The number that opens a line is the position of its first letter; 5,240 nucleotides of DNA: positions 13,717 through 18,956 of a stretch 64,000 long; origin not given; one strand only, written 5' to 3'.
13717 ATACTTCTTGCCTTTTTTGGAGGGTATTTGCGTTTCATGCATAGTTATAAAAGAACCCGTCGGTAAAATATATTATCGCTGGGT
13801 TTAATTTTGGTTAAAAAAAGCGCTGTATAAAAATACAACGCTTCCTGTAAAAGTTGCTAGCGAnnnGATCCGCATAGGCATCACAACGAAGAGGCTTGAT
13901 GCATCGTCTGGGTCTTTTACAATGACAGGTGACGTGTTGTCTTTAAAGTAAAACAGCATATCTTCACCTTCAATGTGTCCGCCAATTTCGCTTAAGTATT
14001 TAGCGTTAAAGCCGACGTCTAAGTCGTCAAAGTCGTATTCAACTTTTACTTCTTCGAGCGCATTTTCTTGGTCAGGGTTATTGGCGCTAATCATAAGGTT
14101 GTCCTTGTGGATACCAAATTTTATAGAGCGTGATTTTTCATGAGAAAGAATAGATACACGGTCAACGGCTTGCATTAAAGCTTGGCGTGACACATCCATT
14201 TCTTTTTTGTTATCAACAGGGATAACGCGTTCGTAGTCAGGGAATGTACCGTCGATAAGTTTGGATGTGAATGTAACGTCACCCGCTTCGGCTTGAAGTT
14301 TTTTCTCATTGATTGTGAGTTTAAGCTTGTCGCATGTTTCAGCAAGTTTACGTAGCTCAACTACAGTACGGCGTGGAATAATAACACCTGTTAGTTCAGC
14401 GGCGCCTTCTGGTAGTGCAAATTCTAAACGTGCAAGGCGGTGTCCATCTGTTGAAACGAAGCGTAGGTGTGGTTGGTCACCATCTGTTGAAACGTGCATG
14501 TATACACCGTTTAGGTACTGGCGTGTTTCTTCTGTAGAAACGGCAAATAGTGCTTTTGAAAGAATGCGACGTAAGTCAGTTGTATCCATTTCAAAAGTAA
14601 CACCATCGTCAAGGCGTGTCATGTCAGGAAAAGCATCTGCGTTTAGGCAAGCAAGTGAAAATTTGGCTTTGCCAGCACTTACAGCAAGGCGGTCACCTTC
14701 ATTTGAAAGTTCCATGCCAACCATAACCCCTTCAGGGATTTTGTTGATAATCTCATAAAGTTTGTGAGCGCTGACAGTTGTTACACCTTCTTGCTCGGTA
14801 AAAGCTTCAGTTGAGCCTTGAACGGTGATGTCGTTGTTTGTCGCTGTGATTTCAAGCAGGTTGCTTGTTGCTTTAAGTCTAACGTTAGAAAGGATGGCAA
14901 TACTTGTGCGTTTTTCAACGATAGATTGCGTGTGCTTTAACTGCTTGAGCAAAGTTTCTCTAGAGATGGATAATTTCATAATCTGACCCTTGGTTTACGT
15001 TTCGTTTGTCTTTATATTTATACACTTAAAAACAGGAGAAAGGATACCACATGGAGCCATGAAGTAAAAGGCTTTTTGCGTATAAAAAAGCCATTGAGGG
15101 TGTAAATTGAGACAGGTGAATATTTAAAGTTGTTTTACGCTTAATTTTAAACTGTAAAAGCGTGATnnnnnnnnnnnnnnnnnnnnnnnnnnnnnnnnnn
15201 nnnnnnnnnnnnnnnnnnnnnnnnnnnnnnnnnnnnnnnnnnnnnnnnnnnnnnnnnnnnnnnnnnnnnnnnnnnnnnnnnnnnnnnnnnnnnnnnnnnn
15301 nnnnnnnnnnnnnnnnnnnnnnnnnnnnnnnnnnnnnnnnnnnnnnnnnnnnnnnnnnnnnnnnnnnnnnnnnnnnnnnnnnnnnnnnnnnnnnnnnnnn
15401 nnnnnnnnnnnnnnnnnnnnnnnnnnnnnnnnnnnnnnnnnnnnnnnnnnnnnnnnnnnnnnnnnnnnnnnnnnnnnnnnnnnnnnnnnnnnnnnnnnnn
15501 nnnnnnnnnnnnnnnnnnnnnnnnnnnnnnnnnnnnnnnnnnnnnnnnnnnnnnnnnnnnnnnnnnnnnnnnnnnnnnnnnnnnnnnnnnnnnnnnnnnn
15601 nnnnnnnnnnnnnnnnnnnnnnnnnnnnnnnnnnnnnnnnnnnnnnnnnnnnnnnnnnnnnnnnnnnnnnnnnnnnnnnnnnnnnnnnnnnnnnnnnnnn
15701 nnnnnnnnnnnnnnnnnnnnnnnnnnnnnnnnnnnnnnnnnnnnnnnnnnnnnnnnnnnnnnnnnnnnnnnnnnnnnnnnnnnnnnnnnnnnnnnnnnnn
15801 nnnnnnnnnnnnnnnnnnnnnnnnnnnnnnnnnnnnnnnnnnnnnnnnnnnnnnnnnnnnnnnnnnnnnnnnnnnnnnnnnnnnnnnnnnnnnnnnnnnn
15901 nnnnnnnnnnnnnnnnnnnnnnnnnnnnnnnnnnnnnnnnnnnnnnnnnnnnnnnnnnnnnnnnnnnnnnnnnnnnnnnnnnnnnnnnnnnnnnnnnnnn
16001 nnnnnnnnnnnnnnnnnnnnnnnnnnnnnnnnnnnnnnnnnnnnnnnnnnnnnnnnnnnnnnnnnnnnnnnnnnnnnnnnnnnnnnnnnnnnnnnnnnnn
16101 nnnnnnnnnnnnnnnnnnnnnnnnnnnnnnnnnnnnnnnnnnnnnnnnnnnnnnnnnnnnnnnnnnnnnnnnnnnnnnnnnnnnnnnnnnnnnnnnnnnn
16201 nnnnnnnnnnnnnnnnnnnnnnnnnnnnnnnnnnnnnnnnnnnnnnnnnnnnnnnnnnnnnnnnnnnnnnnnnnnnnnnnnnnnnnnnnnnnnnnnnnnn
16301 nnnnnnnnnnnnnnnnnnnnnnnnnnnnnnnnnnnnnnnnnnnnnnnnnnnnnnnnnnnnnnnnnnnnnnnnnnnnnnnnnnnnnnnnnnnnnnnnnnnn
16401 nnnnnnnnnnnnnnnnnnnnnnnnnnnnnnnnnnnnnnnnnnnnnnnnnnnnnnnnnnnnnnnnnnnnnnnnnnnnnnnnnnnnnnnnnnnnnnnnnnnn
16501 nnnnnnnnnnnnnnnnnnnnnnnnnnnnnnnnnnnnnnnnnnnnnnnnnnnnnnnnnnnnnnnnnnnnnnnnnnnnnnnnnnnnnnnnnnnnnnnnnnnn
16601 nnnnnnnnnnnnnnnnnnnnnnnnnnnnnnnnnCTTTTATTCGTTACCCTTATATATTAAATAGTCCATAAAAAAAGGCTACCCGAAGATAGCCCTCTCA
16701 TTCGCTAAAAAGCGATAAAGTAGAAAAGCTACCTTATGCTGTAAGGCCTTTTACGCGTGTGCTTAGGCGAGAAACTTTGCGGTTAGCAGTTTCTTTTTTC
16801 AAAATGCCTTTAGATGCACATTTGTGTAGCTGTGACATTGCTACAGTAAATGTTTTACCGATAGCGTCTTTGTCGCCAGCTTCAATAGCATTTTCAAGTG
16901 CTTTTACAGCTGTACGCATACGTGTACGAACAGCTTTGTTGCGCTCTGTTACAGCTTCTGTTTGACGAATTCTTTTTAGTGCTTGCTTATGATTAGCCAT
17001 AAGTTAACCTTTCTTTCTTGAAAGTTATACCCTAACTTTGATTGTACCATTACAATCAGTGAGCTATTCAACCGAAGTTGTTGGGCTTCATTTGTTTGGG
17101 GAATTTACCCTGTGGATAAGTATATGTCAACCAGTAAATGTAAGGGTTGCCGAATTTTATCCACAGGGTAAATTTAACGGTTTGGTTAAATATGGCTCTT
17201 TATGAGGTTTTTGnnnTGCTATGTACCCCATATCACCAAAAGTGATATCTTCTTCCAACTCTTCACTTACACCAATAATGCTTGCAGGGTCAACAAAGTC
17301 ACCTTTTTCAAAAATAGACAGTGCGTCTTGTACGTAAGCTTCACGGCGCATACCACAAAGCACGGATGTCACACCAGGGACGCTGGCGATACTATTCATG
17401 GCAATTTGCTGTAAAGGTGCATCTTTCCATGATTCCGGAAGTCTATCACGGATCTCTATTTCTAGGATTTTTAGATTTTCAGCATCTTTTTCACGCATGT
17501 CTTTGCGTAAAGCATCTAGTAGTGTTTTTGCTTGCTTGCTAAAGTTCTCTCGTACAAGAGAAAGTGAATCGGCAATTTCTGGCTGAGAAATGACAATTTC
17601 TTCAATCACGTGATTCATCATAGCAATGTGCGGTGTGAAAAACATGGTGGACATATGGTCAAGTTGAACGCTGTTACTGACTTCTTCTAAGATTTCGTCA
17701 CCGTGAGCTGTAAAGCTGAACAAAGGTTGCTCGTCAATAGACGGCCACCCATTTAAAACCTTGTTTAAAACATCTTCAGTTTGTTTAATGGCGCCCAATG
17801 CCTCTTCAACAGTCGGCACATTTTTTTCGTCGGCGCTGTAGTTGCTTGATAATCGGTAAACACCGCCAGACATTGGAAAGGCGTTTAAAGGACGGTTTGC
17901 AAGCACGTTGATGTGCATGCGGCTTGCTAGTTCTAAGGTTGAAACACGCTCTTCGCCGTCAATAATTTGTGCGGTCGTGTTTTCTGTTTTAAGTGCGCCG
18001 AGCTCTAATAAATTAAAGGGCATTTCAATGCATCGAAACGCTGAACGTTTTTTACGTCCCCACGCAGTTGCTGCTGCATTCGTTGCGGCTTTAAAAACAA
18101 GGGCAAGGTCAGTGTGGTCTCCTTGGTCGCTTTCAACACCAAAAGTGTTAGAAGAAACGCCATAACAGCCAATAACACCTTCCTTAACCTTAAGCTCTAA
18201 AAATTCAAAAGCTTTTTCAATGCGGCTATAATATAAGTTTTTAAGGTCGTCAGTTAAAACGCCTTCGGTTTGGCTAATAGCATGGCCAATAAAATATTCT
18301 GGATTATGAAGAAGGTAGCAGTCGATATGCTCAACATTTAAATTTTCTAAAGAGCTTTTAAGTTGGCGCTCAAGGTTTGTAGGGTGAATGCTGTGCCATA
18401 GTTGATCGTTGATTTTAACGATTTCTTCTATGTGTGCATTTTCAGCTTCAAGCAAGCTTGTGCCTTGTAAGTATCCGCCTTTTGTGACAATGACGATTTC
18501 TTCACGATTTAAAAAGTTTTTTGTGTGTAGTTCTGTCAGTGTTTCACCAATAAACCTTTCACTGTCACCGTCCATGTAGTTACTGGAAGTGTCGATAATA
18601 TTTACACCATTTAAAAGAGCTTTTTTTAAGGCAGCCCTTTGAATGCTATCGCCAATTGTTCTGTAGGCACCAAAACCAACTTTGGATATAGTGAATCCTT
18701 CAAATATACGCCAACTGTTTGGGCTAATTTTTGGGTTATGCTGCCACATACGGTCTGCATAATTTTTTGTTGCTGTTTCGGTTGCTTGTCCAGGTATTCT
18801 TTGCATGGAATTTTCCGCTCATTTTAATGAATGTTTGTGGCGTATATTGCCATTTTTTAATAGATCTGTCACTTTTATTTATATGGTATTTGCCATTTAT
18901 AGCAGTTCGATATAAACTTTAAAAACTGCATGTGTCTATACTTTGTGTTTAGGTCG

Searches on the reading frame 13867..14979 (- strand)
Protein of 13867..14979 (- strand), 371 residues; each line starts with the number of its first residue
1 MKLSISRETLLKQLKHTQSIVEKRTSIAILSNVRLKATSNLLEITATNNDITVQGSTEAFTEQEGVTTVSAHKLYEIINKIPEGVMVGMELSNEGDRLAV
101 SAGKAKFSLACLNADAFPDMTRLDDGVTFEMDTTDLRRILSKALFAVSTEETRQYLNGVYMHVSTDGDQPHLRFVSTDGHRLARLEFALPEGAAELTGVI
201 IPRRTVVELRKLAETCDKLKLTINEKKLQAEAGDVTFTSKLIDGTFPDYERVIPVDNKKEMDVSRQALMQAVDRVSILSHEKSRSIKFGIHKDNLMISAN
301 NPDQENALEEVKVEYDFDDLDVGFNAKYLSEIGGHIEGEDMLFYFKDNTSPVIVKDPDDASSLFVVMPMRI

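Call 58: search_protein_families(library=pfam, proteins=[window:13867-14979:-], max_evalue=0.00001)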
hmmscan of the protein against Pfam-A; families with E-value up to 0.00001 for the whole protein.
window:13867-14979:- (371 aa): 3 families
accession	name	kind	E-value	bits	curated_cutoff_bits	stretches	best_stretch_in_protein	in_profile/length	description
PF02767.21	DNA_pol3_beta_2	-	6.2e-31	107.5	27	1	131-248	2-116/116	DNA polymerase III beta subunit, central domain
PF00712.24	DNA_pol3_beta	-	3e-30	105.3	24.4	1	1-120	1-119/120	DNA polymerase III beta subunit, N-terminal domain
PF02768.20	DNA_pol3_beta_3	-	2.3e-28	98.9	27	1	251-370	2-121/121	DNA polymerase III beta subunit, C-terminal domain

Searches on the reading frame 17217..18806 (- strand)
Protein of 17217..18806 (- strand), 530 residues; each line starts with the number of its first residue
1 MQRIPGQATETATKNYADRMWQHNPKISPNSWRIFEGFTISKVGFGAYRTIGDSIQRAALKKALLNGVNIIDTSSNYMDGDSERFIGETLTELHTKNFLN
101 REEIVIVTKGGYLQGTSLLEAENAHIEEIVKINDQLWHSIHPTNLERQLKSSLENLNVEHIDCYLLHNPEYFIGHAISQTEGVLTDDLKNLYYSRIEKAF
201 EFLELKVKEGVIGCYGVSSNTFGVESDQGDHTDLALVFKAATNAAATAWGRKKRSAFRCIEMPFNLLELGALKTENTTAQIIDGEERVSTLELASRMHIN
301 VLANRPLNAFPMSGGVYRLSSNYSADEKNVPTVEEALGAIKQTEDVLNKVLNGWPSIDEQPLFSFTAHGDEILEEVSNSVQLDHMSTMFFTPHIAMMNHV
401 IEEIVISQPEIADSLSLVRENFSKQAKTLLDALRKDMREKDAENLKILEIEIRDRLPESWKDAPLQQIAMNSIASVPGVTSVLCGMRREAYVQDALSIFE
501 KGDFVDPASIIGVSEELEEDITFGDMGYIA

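Call 85: search_protein_families(library=pfam, proteins=[window:17217-18806:-], max_evalue=0.0001)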
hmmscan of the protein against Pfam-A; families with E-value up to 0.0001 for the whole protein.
window:17217-18806:- (530 aa): 1 family
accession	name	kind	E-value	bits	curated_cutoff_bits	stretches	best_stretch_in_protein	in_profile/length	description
PF00248.27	Aldo_ket_red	-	5e-25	88.6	24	1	49-221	14-142/291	Aldo/keto reductase family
